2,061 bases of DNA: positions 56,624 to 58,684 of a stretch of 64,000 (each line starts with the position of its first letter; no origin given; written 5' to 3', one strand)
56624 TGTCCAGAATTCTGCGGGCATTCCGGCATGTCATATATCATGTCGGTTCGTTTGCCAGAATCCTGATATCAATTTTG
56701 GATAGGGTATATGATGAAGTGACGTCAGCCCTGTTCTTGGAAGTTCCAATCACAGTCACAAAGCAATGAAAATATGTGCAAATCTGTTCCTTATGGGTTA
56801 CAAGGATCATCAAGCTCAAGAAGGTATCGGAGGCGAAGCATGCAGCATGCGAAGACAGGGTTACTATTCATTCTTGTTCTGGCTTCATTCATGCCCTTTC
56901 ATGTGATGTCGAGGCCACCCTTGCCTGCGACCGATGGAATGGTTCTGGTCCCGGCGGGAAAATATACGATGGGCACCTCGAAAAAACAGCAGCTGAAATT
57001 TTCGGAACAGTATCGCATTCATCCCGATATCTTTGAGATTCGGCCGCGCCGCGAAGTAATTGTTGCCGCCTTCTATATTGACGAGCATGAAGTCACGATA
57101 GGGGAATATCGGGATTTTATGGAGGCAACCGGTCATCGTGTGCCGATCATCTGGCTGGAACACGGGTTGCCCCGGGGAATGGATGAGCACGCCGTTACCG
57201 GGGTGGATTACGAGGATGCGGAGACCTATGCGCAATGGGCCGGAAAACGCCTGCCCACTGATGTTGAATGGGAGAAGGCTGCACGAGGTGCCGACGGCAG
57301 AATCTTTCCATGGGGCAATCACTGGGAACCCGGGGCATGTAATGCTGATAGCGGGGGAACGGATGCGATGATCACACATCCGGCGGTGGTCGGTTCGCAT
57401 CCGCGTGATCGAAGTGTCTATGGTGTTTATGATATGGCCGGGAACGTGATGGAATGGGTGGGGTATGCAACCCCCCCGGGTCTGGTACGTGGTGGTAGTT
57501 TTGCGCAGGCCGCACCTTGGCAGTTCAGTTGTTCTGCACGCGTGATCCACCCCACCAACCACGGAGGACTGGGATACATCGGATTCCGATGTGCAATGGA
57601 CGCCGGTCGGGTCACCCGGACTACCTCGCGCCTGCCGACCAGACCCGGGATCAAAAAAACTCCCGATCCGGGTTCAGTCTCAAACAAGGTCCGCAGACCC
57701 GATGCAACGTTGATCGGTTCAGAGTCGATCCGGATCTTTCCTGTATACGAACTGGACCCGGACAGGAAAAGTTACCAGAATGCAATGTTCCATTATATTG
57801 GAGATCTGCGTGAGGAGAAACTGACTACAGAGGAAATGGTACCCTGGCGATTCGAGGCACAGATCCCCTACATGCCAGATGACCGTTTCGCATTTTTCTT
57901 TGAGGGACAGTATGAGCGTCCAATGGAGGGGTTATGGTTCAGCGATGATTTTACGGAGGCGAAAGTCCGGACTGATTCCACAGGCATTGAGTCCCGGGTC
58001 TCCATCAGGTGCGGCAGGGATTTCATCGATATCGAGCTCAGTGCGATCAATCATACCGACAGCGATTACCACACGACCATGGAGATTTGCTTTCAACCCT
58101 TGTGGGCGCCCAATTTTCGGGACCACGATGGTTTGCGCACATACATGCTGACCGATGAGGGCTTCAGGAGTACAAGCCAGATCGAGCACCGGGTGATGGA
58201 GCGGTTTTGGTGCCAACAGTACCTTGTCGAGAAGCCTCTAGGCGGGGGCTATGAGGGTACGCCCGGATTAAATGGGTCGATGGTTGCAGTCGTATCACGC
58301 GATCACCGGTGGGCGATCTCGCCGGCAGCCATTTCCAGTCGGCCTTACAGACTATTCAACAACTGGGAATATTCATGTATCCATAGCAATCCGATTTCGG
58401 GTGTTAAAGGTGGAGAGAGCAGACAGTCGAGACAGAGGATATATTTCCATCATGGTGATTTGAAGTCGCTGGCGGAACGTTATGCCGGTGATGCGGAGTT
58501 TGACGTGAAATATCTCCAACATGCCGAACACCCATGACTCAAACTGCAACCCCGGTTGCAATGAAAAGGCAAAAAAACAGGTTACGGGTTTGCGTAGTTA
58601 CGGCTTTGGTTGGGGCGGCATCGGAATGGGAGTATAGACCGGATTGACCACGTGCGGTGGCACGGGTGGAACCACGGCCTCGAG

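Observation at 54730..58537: Divergently transcribed pair of secreted FGE-fold proteins lacking the catalytic cysteines, with a shared novel C-terminal domain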

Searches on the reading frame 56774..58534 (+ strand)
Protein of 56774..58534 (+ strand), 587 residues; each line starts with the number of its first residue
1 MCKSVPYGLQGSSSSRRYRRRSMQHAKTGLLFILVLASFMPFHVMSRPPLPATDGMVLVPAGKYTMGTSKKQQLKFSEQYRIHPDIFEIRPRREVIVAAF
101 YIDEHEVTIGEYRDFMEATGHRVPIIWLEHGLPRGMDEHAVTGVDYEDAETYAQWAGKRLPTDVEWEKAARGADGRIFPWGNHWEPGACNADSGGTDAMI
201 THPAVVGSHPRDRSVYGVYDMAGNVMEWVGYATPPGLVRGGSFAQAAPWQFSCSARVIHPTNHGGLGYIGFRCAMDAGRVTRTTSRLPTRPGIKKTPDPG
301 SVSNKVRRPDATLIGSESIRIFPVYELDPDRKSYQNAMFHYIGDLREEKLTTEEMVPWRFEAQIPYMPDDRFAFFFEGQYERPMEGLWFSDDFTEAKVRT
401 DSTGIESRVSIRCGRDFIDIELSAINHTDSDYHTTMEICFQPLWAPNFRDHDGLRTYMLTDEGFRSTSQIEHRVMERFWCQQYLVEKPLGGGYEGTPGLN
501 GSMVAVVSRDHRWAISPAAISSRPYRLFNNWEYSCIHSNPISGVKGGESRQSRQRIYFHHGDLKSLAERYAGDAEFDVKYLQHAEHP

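Call 4: search_protein_families(library=pfam, proteins=[window:56774-58534:+], max_evalue=0.1)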
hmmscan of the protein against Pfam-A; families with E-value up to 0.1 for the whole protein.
window:56774-58534:+ (587 aa): 1 family
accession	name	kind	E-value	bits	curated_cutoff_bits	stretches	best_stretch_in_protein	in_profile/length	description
PF03781.23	FGE-sulfatase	-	2.3e-41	142.6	23.3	1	54-274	3-254/255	Sulfatase-modifying factor enzyme 1-like domain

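Call 5: search_protein_families(library=ncbifam, proteins=[window:56774-58534:+], max_evalue=0.1)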
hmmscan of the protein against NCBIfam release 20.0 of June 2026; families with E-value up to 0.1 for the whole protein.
window:56774-58534:+ (587 aa): 8 families
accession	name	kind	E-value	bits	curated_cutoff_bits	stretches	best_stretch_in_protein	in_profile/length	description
TIGR03440.2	egtB_TIGR03440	equivalog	4.4e-20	72.2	360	2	138-229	273-348/413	ergothioneine biosynthesis protein EgtB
TIGR03525.2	GldK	equivalog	1.1e-18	67.8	350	2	148-229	246-334/408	T9SS ring complex lipoprotein PorK/GldK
NF041186.1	SenA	equivalog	3.2e-18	66.3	420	2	138-185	270-316/382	selenoneine synthase SenA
NF051459.1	pyoverdine_PvdO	equivalog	5.2e-10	38.9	500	1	55-234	35-220/280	dihydropyoverdine dehydrogenase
TIGR03524.1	GldJ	equivalog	1.3e-06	27.4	458.2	1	213-230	345-362/559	gliding motility lipoprotein GldJ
TIGR02171.1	Fb_sc_TIGR02171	subfamily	8e-05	20.8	544.35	1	150-229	151-214/912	TIGR02171 family lipoprotein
TIGR03530.1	GldJ_short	equivalog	0.00012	21.1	382.9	0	92-116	91-115/396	gliding motility lipoprotein GldJ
NF047763.1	LIC_10572_fam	equivalog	0.062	13.3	200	0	134-186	119-171/205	LIC_10572 family protein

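Call 6: find_homologous_proteins(query=window:56774-58534:+, max_evalue=0.001)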
Query window:56774-58534:+ (587 aa): 6009 proteins with E <= 0.001 among 8000 candidates; the best 120 are listed.
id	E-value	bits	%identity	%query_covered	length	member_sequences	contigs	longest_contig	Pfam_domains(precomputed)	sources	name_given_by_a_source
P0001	0.0e+0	1352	100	96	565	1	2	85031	PF03781.23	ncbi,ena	-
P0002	6.6e-294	994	75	91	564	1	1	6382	PF03781.23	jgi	jgi:formylglycine-generating enzyme required for sulfatase activity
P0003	5.7e-238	809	88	66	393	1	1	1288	PF03781.23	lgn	-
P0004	4.2e-194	664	53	89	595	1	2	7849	PF03781.23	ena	-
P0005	3.2e-157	543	44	92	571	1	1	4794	PF03781.23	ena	-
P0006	1.8e-152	527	44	95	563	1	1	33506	PF03781.23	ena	-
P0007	6.3e-149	515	45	89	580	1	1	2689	PF03781.23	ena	-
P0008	1.4e-145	504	43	89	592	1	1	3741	PF03781.23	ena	-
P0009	1.7e-141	491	43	89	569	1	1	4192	PF03781.23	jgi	jgi:formylglycine-generating enzyme required for sulfatase activity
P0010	2.1e-139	484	41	95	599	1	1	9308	PF03781.23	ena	-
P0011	3.2e-128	447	42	89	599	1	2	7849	PF03781.23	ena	-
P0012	3.0e-127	444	41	88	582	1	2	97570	PF03781.23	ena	-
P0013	1.5e-123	431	41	89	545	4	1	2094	PF03781.23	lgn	-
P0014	1.4e-119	418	40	89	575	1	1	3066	PF03781.23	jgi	jgi:formylglycine-generating enzyme required for sulfatase activity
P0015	6.7e-119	416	39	95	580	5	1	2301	PF03781.23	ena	-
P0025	2.3e-82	295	35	88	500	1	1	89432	PF03781.23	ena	-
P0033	1.4e-66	243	31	92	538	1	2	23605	PF03781.23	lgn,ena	-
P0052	8.0e-58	214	30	88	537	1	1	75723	PF03781.23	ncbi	-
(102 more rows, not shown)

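Call 20: find_encoding_contigs(protein=P0001, flank=10000, max_places=3)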
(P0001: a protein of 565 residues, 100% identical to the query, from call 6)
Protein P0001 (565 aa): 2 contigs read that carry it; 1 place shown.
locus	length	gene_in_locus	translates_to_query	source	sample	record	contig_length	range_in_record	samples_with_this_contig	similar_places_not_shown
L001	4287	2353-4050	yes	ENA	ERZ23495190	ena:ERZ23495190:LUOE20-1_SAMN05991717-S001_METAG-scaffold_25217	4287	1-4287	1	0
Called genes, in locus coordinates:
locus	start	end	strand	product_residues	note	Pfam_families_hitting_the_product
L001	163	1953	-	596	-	PF03781:FGE-sulfatase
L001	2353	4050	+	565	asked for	PF03781:FGE-sulfatase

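Call 22: find_encoding_contigs(protein=P0012, flank=10000, max_places=2)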
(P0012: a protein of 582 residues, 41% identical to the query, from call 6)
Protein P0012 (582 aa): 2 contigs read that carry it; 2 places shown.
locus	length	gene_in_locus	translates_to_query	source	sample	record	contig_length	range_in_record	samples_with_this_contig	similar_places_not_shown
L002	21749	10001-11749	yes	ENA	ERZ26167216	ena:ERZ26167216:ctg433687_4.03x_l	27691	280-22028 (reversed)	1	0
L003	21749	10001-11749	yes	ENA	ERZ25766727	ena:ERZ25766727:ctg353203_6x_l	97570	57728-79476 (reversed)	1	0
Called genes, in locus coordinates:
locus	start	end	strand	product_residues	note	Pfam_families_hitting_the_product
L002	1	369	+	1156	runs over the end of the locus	PF13620:CarboxypepD_reg, PF17210:SdrD_B (faint), PF25183:OMP_b-brl_4, PF00593:TonB_dep_Rec_b-barrel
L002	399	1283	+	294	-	PF01261:AP_endonuc_2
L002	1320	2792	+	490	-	PF00083:Sugar_tr, PF07690:MFS_1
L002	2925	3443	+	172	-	-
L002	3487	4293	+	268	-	PF03328:HpcH_HpaI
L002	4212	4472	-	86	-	-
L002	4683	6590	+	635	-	-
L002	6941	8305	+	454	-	PF03629:SASA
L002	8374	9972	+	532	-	PF03629:SASA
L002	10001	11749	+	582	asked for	PF03781:FGE-sulfatase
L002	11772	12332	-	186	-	PF01609:DDE_Tnp_1, PF13751:DDE_Tnp_1_6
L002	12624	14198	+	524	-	PF00728:Glyco_hydro_20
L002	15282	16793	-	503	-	-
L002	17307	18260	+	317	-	PF01263:Aldose_epim (weak)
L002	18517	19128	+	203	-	PF00389:2-Hacid_dh, PF02826:2-Hacid_dh_C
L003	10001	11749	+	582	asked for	PF03781:FGE-sulfatase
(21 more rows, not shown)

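Call 23: find_encoding_contigs(protein=P0025, flank=10000, max_places=2)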
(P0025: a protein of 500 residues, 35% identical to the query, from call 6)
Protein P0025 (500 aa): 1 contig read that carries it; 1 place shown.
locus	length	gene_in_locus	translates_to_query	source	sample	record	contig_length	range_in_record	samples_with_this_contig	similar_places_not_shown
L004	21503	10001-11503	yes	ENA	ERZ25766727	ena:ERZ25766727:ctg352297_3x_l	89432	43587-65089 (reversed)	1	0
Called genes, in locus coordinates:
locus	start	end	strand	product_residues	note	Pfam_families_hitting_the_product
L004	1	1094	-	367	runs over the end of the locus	PF00106:adh_short, PF13561:adh_short_C2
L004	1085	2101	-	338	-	PF20903:SPL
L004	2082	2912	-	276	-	PF01048:PNP_UDP_1 (weak)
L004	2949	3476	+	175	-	PF01661:Macro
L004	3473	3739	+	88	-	PF00708:Acylphosphatase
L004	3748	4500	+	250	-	PF00106:adh_short, PF08659:KR, PF13561:adh_short_C2, PF23441:SDR (faint)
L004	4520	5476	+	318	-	PF01261:AP_endonuc_2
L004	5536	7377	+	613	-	PF07488:Glyco_hydro_67M (weak)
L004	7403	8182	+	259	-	PF03328:HpcH_HpaI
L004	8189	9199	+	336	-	PF01261:AP_endonuc_2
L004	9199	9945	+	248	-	PF13483:Lactamase_B_3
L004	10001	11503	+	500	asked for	PF03781:FGE-sulfatase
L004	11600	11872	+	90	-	PF00542:Ribosomal_L12 (weak)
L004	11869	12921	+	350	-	PF08450:SGL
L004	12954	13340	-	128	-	PF04024:PspC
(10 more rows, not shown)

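Call 24: find_encoding_contigs(protein=P0052, flank=10000, max_places=2)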
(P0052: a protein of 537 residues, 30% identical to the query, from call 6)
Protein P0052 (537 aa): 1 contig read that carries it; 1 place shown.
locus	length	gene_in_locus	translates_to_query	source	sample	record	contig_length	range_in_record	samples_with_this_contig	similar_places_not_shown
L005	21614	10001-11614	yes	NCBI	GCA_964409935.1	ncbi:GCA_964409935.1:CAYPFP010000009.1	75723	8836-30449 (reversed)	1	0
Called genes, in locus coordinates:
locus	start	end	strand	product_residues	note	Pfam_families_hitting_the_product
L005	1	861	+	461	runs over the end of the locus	PF00884:Sulfatase, PF01663:Phosphodiest (faint), PF02995:DUF229 (faint), PF16347:SGSH_C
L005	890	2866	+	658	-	-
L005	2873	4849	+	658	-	-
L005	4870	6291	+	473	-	-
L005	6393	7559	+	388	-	PF01321:Creatinase_N, PF00557:Peptidase_M24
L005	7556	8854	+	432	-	PF01546:Peptidase_M20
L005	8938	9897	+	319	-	PF03279:Lip_A_acyltrans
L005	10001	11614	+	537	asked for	PF03781:FGE-sulfatase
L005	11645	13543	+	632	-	PF00027:cNMP_binding, PF24179:NTE_Ploop, PF01734:Patatin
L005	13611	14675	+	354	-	PF01408:GFO_IDH_MocA, PF22725:GFO_IDH_MocA_C3 (weak)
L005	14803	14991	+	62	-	-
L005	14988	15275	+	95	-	PF05016:ParE_toxin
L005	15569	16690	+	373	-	PF01208:URO-D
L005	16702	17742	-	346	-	-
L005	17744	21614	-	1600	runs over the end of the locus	-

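Call 25: predict_structure(alignment_id=A1)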
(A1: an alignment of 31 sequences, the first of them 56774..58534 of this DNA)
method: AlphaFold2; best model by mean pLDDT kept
length: 587 residues; sequences in the alignment: 31
mean_pLDDT: 80.9   pTM: 0.82
mean pLDDT of the five models: 80.9, 80.0, 78.4, 76.2, 75.1
residues with pLDDT >= 90: 275; 70-90: 190; 50-70: 51; < 50: 71
segments of 3 or more residues with pLDDT < 50: 1-30, 38-47, 281-302, 340-347
pLDDT, mean of each block of 10 residues (from residue 1): 26 30 39 50 47 87 92 92 87 94 97 96 83 89 92 96 95 86 85 76 88 92 91 82 86 85 84 87 46 43 73 93 80 65 46 75 93 89 88 94 88 98 94 87 91 91 90 73 72 64 92 96 90 90 92 97 95 85 63
secondary structure, 60 per line:
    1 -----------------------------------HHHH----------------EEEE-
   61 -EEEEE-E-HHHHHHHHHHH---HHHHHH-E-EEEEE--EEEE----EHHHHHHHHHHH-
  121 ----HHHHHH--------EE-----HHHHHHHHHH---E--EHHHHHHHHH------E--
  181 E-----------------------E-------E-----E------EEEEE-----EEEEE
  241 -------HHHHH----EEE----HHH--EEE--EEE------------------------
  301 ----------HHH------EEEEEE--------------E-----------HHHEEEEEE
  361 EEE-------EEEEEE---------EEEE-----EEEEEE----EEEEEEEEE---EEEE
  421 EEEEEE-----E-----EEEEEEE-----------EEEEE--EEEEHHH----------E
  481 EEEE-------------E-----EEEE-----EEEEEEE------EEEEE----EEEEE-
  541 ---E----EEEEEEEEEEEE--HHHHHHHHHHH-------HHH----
elements in order: H36-39 E56-59 E62-66 H70-80 H84-89 E93-97 E100-103 H109-119 H125-130 H146-155 H163-171 E226-230 E236-240 H248-252 E257-259 E269-271 E274-276 E320-325 E355-363 E371-376 E386-389 E395-400 E405-413 E417-426 E438-444 E456-460 E463-466 E480-484 E504-507 E513-519 E526-530 E535-539 E549-560 H563-573

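Call 40: find_encoding_contigs(protein=P0006, flank=10000, max_places=2)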
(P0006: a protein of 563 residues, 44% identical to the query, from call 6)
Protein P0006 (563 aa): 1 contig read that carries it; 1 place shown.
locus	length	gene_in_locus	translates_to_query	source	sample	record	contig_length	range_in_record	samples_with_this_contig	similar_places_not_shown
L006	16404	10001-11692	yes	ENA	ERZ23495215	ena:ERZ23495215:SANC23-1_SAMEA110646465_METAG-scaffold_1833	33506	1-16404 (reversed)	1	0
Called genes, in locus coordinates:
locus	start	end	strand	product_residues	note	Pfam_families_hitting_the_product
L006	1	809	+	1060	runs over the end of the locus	PF07635:PSCyt1, PF07583:PSCyt2, PF13385:Laminin_G_3, PF07587:PSD1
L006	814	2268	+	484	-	PF07394:DUF1501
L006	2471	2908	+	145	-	PF01042:Ribonuc_L-PSP, PF14588:YjgF_endoribonc (weak)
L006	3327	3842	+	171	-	PF13683:rve_3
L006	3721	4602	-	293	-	PF00135:COesterase, PF20434:BD-FAE, PF07859:Abhydrolase_3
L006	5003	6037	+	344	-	PF02012:BNR (faint), PF13088:BNR_2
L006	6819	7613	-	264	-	PF01261:AP_endonuc_2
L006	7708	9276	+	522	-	-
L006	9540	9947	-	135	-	-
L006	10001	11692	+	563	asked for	PF03781:FGE-sulfatase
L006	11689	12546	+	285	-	PF01261:AP_endonuc_2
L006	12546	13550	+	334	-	PF00389:2-Hacid_dh, PF02826:2-Hacid_dh_C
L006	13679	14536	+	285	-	PF01261:AP_endonuc_2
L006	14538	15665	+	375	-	PF00266:Aminotran_5, PF22580:KYNU_C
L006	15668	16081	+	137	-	PF07690:MFS_1 (weak), PF00083:Sugar_tr (weak)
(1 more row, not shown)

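Call 41: find_encoding_contigs(protein=P0004, flank=8000, max_places=2)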
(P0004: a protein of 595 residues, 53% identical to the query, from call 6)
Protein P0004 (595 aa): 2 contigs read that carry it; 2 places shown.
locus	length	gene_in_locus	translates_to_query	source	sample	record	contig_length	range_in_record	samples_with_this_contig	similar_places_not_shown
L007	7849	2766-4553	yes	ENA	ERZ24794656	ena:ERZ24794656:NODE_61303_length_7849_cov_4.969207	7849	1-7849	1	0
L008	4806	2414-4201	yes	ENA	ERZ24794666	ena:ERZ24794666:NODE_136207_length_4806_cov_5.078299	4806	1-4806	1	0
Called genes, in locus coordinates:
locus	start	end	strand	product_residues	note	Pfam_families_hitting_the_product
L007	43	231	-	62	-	-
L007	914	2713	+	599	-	PF03781:FGE-sulfatase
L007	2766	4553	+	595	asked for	PF03781:FGE-sulfatase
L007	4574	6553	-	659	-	-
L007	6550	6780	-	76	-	-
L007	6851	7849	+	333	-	?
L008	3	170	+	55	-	?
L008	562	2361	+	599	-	PF03781:FGE-sulfatase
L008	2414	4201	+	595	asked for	PF03781:FGE-sulfatase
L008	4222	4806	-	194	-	?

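Call 42: find_encoding_contigs(protein=P0033, flank=10000, max_places=2)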
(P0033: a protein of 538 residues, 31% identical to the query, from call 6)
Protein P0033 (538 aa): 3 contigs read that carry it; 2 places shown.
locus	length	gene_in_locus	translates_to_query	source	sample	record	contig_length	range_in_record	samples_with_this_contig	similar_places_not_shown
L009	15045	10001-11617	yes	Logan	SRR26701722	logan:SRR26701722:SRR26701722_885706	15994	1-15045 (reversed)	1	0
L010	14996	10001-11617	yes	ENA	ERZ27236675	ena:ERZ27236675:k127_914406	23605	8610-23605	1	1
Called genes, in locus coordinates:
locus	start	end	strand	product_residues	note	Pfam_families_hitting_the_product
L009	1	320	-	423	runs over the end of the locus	?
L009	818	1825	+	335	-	PF01408:GFO_IDH_MocA, PF22725:GFO_IDH_MocA_C3, PF02894:GFO_IDH_MocA_C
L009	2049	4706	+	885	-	PF07940:Hepar_II_III_C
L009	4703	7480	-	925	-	-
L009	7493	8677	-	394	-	PF01208:URO-D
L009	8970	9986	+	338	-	PF04015:DUF362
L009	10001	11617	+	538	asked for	PF03781:FGE-sulfatase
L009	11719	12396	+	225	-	PF02384:N6_Mtase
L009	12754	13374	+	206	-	-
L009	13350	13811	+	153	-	PF01420:Methylase_S (weak)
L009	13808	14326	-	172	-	-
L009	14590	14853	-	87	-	PF13560:HTH_31, PF12844:HTH_19, PF01381:HTH_3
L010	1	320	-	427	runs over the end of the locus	PF00202:Aminotran_3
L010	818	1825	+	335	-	PF01408:GFO_IDH_MocA, PF22725:GFO_IDH_MocA_C3, PF02894:GFO_IDH_MocA_C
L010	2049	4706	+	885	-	PF07940:Hepar_II_III_C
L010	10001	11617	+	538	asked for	PF03781:FGE-sulfatase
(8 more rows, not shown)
